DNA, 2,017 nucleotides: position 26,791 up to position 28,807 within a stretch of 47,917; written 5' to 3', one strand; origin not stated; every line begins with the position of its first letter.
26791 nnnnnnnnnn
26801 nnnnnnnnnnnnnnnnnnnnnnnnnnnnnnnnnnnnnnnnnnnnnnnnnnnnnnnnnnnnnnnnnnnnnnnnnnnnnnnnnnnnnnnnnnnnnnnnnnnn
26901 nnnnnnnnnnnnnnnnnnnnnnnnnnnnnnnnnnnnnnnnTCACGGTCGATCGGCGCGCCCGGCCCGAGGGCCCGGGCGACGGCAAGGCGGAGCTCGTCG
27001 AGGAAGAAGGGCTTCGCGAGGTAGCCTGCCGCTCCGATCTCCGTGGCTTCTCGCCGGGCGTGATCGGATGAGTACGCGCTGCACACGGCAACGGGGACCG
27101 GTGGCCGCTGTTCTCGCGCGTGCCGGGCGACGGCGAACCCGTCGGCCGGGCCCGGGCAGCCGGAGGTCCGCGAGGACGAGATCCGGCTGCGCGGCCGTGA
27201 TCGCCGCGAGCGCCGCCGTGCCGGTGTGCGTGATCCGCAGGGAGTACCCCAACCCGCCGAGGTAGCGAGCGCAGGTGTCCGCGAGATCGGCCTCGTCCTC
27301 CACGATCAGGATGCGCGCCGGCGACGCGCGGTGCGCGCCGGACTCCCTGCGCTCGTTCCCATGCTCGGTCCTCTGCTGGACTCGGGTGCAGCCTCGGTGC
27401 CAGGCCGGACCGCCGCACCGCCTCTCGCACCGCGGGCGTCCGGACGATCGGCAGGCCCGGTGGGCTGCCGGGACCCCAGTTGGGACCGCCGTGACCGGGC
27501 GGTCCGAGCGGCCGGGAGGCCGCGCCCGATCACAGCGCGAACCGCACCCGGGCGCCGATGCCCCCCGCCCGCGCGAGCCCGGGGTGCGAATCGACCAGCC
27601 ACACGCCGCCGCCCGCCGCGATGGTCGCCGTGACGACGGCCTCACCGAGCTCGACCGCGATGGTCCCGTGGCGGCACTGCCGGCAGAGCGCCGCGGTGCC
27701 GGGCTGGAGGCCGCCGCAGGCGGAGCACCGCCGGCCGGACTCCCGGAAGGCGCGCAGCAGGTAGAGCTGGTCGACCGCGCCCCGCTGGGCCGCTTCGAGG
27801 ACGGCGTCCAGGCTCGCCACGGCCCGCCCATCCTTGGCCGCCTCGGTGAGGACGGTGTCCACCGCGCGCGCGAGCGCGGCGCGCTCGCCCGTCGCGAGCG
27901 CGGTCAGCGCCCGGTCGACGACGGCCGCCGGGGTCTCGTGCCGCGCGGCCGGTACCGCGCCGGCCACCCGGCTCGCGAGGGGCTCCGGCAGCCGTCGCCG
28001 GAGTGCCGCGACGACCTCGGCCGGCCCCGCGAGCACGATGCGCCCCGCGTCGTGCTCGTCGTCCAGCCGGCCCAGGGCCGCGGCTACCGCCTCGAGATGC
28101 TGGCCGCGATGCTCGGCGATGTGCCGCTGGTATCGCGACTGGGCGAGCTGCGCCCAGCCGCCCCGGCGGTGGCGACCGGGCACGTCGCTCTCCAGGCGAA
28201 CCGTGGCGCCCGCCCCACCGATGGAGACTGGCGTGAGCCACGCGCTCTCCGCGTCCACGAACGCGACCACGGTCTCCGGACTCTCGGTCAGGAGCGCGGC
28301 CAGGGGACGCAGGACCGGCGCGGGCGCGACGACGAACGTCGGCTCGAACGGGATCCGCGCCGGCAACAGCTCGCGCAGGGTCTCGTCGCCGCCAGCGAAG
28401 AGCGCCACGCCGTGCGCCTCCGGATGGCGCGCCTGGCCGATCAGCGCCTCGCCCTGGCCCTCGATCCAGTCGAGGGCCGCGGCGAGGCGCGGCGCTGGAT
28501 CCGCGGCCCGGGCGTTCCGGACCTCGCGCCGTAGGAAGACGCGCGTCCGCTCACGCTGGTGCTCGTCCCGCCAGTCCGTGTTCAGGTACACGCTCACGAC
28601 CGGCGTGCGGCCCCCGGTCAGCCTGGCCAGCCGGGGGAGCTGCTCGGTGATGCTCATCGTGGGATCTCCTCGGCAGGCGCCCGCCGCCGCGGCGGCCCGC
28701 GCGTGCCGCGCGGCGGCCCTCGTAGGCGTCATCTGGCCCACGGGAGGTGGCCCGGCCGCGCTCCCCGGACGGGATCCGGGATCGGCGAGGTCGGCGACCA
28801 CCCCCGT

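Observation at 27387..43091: Six near-consensus sigma-54 promoters in 16 kb, each directly upstream of a stress/dormancy-type operon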

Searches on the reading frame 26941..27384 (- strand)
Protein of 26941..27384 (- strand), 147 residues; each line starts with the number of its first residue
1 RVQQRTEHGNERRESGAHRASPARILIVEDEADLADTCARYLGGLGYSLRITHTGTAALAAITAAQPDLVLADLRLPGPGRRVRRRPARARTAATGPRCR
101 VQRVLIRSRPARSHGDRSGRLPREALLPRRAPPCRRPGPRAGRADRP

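Call 10: search_protein_families(library=pfam, proteins=[window:26941-27384:-])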
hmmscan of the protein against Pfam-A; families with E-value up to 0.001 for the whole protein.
window:26941-27384:- (147 aa): 1 family
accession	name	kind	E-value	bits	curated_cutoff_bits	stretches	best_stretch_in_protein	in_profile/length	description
PF00072.30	Response_reg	-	8.6e-08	32.8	30.2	1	25-78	1-54/111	Response regulator receiver domain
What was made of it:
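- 26928..27362 (-): RR1, single-domain receiver gene, disrupted (two frame changes, no in-frame start). The Pfam Response_reg match covers only half of the profile (call 10).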

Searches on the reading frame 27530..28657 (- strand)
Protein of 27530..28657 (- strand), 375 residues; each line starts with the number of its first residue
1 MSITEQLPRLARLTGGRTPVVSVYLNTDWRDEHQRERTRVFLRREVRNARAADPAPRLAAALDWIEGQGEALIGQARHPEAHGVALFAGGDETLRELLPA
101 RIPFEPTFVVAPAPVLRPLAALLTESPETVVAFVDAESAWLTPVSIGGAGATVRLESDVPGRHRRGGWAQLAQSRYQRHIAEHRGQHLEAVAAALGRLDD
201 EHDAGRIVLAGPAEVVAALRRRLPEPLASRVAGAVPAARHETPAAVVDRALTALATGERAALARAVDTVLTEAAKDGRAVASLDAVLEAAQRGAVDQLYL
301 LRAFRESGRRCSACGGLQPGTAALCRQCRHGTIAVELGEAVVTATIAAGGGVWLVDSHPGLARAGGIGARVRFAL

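Call 10: search_protein_families(library=pfam, proteins=[window:27530-28657:-])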
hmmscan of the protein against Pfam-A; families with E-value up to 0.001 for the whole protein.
window:27530-28657:- (375 aa): 7 families
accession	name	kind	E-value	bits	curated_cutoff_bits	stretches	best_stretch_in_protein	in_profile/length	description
PF18854.6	baeRF_family10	-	6.4e-24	85.3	27.1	1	114-253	1-141/143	Bacterial archaeo-eukaryotic release factor family 10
PF18844.6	baeRF_family2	-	1.3e-08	35.5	26.9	1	129-273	2-147/149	Bacterial archaeo-eukaryotic release factor family 2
PF18859.6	acVLRF1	-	1.9e-08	35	27.1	1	152-252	26-122/130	Actinobacteria/chloroflexi VLRF1 release factor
PF10116.14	Host_attach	-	1.3e-05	26.2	26.7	1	154-243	39-130/138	Protein required for attachment to host cells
PF18856.6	baeRF_family12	-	7.3e-05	23.8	27.7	1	154-236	41-123/138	Bacterial archaeo-eukaryotic release factor family 12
PF18845.6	baeRF_family3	-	9.9e-05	23.2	31.5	1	176-293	53-167/168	Bacterial archaeo-eukaryotic release factor family 3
PF03464.20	eRF1_2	-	0.00013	22.8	27.1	1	153-218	26-91/133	eRF1 domain 2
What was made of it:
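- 27530..28657 (-): Balon-family (aeRF1-like, baeRF_family10) ribosome hibernation factor homologue. Pfam baeRF_family10, 85 bits (call 10).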

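Call 48: search_protein_families(library=ncbifam, proteins=[window:27530-28657:-], max_evalue=0.00001)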
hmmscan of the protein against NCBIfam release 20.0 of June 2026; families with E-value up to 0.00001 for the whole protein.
window:27530-28657:- (375 aa): 3 families
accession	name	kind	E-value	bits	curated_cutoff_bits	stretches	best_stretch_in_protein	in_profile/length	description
NF052289.1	Rv2629_fam_RHF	equivalog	2.4e-17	63.2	320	1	13-373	3-357/357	Rv2629 family ribosome hibernation factor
NF052288.1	MSMEG_1130_fam_RHF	equivalog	1.1e-15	57.6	480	1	17-372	17-386/387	MSMEG_1130 family ribosome hibernation factor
TIGR03676.1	aRF1_eRF1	equivalog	1.1e-07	31.1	234.7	1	116-316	121-328/403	peptide chain release factor aRF-1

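Call 51: search_solved_structures(query=window:27530-28657:-, max_evalue=0.01, show_alignments=1)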
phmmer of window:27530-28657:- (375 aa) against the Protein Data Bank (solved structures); distinct sequences matched with E-value up to 0.01: 0.
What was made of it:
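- Tried and rejected: Found nothing (call 51).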

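Call 68: find_homologous_proteins(query=window:27530-28657:-, max_evalue=1e-10)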
Query window:27530-28657:- (375 aa): 665 proteins with E <= 1e-10 among 8000 candidates; the best 120 are listed.
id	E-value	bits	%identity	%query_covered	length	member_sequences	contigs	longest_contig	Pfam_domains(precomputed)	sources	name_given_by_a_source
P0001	8.3e-185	632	81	100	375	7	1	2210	PF18844.7,PF18854.7,PF18859.7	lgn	-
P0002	4.4e-181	620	96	83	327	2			PF10116.15,PF18844.7,PF18854.7,PF18859.7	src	-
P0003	3.0e-131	456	61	100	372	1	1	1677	PF03464.21,PF10116.15,PF18845.7,PF18844.7,PF18854.7,PF18846.7,PF18856.7,PF18859.7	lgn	-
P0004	1.1e-130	454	61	96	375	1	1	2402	PF03464.21,PF18845.7,PF18844.7,PF18854.7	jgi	jgi:hypothetical protein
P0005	2.0e-129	450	60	100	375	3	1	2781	PF03464.21,PF18845.7,PF18844.7,PF18854.7,PF18859.7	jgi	jgi:peptide subunit release factor 1 (eRF1)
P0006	1.0e-128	448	61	100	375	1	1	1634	PF03464.21,PF18844.7,PF18854.7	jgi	jgi:peptide chain release factor subunit 1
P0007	2.9e-127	443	61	98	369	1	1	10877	PF03464.21,PF18844.7,PF18854.7,PF18859.7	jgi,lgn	jgi:peptide subunit release factor 1 (eRF1)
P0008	3.0e-125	436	60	100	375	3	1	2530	PF18844.7,PF18854.7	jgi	jgi:peptide chain release factor subunit 1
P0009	1.1e-124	434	59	100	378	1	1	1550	PF10116.15,PF18845.7,PF18844.7,PF18854.7,PF18856.7,PF18859.7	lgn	-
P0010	4.7e-124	432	60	100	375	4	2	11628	PF18845.7,PF18844.7,PF18854.7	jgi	jgi:hypothetical protein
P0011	2.9e-123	430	58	100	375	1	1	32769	PF03464.21,PF10116.15,PF18844.7,PF18854.7,PF18859.7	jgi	jgi:peptide subunit release factor 1 (eRF1)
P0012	6.1e-123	429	59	100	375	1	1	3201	PF18844.7,PF18854.7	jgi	jgi:hypothetical protein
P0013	1.6e-122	427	59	100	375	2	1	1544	PF03464.21,PF10116.15,PF18844.7,PF18854.7,PF18856.7,PF18859.7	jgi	jgi:peptide subunit release factor 1 (eRF1)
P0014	1.4e-120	421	57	100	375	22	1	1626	PF10116.15,PF18844.7,PF18854.7,PF18859.7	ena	-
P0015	2.0e-120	420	58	100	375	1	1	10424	PF10116.15,PF18845.7,PF18844.7,PF18854.7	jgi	jgi:hypothetical protein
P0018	9.1e-120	418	58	100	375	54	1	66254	PF18845.7,PF18844.7,PF18854.7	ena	-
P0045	4.0e-115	403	58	100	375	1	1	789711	PF03464.21,PF10116.15,PF18845.7,PF18844.7,PF18854.7,PF18846.7,PF18859.7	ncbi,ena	-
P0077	3.6e-112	393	54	100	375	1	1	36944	PF18844.7,PF18854.7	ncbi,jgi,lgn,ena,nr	ncbi:MAG TPA: hypothetical protein VMS64_08155 [Candidatus Methylomirabilis sp.]|nr:hypothetical pro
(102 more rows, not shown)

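Call 69: find_encoding_contigs(protein=P0001, flank=10000, max_places=2)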
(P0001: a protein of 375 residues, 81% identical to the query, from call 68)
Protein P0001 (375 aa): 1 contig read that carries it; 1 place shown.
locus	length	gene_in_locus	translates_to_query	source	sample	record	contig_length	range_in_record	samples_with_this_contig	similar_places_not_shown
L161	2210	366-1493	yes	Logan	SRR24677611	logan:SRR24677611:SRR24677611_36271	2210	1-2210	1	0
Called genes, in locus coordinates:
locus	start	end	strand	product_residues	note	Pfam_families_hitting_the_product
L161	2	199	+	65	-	?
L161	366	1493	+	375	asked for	PF18854:baeRF_family10, PF18844:baeRF_family2, PF18859:acVLRF1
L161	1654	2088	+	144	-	PF00072:Response_reg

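Call 70: find_encoding_contigs(protein=P0011, flank=10000, max_places=1)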
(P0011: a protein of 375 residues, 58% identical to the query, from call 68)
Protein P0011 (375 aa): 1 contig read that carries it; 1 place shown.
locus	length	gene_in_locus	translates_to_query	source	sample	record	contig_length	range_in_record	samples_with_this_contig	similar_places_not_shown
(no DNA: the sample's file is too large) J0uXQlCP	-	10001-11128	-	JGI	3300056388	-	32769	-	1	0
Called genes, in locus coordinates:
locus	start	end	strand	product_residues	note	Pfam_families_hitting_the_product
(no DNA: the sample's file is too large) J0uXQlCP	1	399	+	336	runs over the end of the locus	PF01073:3Beta_HSD, PF01370:Epimerase, PF02719:Polysacc_synt_2 (weak), PF04321:RmlD_sub_bind, PF16363:GDP_Man_Dehyd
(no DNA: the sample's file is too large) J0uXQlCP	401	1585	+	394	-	PF00155:Aminotran_1_2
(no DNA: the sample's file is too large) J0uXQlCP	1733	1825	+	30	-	-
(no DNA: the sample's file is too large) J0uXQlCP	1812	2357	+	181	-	PF13298:LigD_N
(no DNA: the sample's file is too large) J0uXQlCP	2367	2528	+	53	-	-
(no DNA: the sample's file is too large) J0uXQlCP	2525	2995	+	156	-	PF20437:LonC_helical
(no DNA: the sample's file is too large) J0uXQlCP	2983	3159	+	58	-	-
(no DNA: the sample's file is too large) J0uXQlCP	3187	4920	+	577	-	PF00702:Hydrolase (faint), PF05116:S6PP (faint), PF08282:Hydrolase_3, PF13191:AAA_16 (faint), PF08282:Hydrolase_3, PF01935:DUF87, PF13401:AAA_22 (weak)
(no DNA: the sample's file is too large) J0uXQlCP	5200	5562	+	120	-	PF01258:zf-dskA_traR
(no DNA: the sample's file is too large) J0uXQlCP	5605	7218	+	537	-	PF00118:Cpn60_TCP1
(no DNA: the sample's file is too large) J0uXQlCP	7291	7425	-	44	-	-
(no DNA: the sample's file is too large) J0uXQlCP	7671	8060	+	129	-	PF00011:HSP20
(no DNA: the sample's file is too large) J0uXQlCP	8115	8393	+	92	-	-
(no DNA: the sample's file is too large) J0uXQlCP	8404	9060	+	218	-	PF00571:CBS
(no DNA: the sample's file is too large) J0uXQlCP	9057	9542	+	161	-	PF00582:Usp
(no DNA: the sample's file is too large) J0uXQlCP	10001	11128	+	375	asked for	PF10116:Host_attach (faint), PF18854:baeRF_family10, PF03464:eRF1_2 (faint), PF18844:baeRF_family2, PF18859:acVLRF1 (weak)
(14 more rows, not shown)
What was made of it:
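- A Crp/Fnr-family gene lies next to Balon in one related contig (call 70).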

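Call 71: find_encoding_contigs(protein=P0045, flank=10000, max_places=1)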
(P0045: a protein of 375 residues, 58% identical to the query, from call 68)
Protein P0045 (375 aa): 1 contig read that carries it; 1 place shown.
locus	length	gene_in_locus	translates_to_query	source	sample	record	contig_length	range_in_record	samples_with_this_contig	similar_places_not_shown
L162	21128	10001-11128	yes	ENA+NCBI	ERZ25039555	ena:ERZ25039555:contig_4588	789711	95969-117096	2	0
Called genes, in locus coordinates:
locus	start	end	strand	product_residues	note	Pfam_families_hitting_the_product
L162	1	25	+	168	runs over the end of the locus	PF00582:Usp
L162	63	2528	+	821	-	PF01326:PPDK_N, PF00391:PEP-utilizers, PF02896:PEP-utilizers_C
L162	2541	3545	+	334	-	PF00044:Gp_dh_N, PF02800:Gp_dh_C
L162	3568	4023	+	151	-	PF00085:Thioredoxin, PF13098:Thioredoxin_2 (faint)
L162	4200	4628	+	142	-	PF00571:CBS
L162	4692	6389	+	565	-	PF00343:Phosphorylase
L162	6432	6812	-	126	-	PF00072:Response_reg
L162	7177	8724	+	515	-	PF00989:PAS (faint), PF13426:PAS_9, PF24820:Diguanyl_cycl_sensor (weak), PF01590:GAF (weak), PF13185:GAF_2, PF00512:HisKA (weak), PF02518:HATPase_c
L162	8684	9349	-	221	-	PF13302:Acetyltransf_3, PF00583:Acetyltransf_1, PF13508:Acetyltransf_7 (faint)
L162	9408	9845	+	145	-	PF00011:HSP20, PF17886:ArsA_HSP20 (weak)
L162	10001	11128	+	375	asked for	PF10116:Host_attach (faint), PF18854:baeRF_family10, PF03464:eRF1_2 (weak), PF18844:baeRF_family2, PF18845:baeRF_family3, PF18859:acVLRF1 (weak), PF18846:baeRF_family5 (weak)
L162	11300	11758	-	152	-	PF25601:AAA_lid_14, PF02954:HTH_8 (weak)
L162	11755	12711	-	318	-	PF00072:Response_reg, PF00158:Sigma54_activat, PF01078:Mg_chelatase (faint), PF14532:Sigma54_activ_2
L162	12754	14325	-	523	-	PF06414:Zeta_toxin (weak), PF13671:AAA_33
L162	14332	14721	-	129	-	PF00072:Response_reg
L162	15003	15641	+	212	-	PF00571:CBS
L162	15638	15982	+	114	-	PF00034:Cytochrom_C, PF13442:Cytochrome_CBB3 (weak)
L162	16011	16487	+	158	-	PF00582:Usp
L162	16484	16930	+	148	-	PF00582:Usp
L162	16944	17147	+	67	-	-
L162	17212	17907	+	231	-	PF04945:YHS (weak)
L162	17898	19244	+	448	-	PF00324:AA_permease, PF03845:Spore_permease (weak), PF13520:AA_permease_2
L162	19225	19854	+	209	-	PF00210:Ferritin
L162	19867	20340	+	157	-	PF00582:Usp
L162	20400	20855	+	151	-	PF00571:CBS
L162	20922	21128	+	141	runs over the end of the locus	PF00571:CBS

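Call 76: find_encoding_contigs(protein=P0018, flank=10000, max_places=1)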
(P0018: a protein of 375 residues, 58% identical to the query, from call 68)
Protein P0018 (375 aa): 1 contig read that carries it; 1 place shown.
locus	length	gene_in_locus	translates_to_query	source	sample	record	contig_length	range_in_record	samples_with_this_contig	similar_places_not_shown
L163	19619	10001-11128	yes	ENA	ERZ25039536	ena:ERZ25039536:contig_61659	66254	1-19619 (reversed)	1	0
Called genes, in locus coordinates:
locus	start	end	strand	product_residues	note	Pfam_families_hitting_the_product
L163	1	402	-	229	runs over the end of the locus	PF00571:CBS, PF04972:BON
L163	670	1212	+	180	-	PF00582:Usp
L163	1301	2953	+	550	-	PF01326:PPDK_N, PF00391:PEP-utilizers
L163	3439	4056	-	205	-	-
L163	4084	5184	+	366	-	PF00571:CBS, PF00343:Phosphorylase (weak)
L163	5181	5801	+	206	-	-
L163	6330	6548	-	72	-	-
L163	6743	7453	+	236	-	-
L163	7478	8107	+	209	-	PF13185:GAF_2 (weak)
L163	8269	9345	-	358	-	PF13302:Acetyltransf_3 (weak), PF00583:Acetyltransf_1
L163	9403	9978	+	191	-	PF00011:HSP20 (weak)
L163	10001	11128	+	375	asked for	PF18854:baeRF_family10, PF18844:baeRF_family2, PF18845:baeRF_family3 (weak)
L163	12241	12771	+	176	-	-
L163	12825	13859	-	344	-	PF06414:Zeta_toxin (weak), PF13671:AAA_33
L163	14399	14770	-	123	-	PF00072:Response_reg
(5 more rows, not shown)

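Call 77: find_encoding_contigs(protein=P0077, flank=10000, max_places=1)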
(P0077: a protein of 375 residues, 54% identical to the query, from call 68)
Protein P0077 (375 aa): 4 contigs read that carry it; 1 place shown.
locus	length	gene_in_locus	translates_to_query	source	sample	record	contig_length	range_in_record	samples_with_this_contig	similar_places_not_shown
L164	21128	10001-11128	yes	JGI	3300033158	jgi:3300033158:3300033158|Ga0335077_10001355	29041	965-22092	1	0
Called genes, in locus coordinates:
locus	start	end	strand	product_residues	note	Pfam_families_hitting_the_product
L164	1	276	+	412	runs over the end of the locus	?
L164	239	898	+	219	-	PF00072:Response_reg, PF00196:GerE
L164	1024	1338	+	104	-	-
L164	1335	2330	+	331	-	PF00483:NTP_transferase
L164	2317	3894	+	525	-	PF08448:PAS_4 (weak), PF24820:Diguanyl_cycl_sensor (faint), PF00989:PAS, PF08448:PAS_4, PF13188:PAS_8 (weak), PF13426:PAS_9, PF00512:HisKA, PF02518:HATPase_c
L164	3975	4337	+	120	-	PF00072:Response_reg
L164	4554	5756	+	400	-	PF13433:Peripla_BP_5, PF13458:Peripla_BP_6, PF01094:ANF_receptor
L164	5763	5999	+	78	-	-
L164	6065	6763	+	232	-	PF00005:ABC_tran, PF13304:AAA_21 (faint), PF12399:BCA_ABC_TP_C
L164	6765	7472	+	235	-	PF00005:ABC_tran, PF13304:AAA_21 (faint)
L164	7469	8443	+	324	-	PF02653:BPD_transp_2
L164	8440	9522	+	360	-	PF02653:BPD_transp_2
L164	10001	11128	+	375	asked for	PF18854:baeRF_family10, PF18844:baeRF_family2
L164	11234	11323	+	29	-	-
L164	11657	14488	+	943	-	PF00550:PP-binding, PF00501:AMP-binding, PF01553:Acyltransferase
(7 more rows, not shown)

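Call 80: search_solved_structures(query=A7, max_evalue=1)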
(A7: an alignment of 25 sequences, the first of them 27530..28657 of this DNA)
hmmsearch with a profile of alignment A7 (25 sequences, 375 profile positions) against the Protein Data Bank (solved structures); distinct sequences matched with E-value up to 1: 35.
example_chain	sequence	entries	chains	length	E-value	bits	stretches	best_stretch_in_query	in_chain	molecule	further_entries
8v9j_z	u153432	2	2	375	2.2e-18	69.7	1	17-373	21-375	Ribosome hibernation factor Balon (MSMEG_1130)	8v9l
8v9k_z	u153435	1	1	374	1.1e-08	37.8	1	8-374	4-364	Ribosome hibernation factor Balon (Rv2629)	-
4crm_X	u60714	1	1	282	1.1e-07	34.5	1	154-304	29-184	EUKARYOTIC PEPTIDE CHAIN RELEASE FACTOR SUBUNIT 1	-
3j15_A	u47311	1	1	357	1.4e-07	34.1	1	170-303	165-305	Protein pelota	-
4crn_X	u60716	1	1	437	2.7e-07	33.2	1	146-304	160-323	ERF1 IN RIBOSOME-BOUND ERF1-ERF3-GDPNP COMPLEX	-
6xa1_j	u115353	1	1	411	3.1e-06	29.7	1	117-304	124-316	Eukaryotic peptide chain release factor subunit 1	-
3j5y_A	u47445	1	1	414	3.2e-06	29.6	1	117-304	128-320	Eukaryotic peptide chain release factor subunit 1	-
5a8l_Q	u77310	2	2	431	3.5e-06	29.5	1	117-304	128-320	EUKARYOTIC RELEASE FACTOR ERF1 | Eukaryotic peptide chain release factor subunit 1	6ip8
4d5n_A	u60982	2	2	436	3.6e-06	29.5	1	117-304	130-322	EUKARYOTIC PEPTIDE CHAIN RELEASE FACTOR SUBUNIT 1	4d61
1dt9_A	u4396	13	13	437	3.6e-06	29.5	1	117-304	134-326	PROTEIN (EUKARYOTIC PEPTIDE CHAIN RELEASE FACTOR SUBUNIT 1) | Eukaryotic peptide chain release factor subunit 1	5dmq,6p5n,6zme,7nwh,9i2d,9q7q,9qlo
3e1y_A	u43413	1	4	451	3.8e-06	29.4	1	117-304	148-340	Eukaryotic peptide chain release factor subunit 1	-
5lzt_ii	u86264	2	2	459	4.1e-06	29.3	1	117-304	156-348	eRF1 | Eukaryotic peptide chain release factor subunit 1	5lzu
3e20_C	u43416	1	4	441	5.3e-06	28.9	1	120-302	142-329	Eukaryotic peptide chain release factor subunit 1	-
3oby_A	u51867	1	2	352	4.1e-05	26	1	176-307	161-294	Protein pelota homolog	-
3jag_ii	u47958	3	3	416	7.3e-05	25.2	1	117-304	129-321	eRF1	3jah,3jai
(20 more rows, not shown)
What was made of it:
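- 27530..28657 (-): A profile of homologues matches solved Balon MSMEG_1130 at E 2e-18 and Balon Rv2629 at E 1e-8, both full length (call 80).
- On Balon ribosome hibernation factor family: Profile against the PDB: 8v9j_z (MSMEG_1130) E 2e-18, 8v9k_z (Rv2629) E 1e-8, 8rd8_B E 7e-4 (call 80).
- Tried and rejected: A profile of homologues was needed (call 80).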
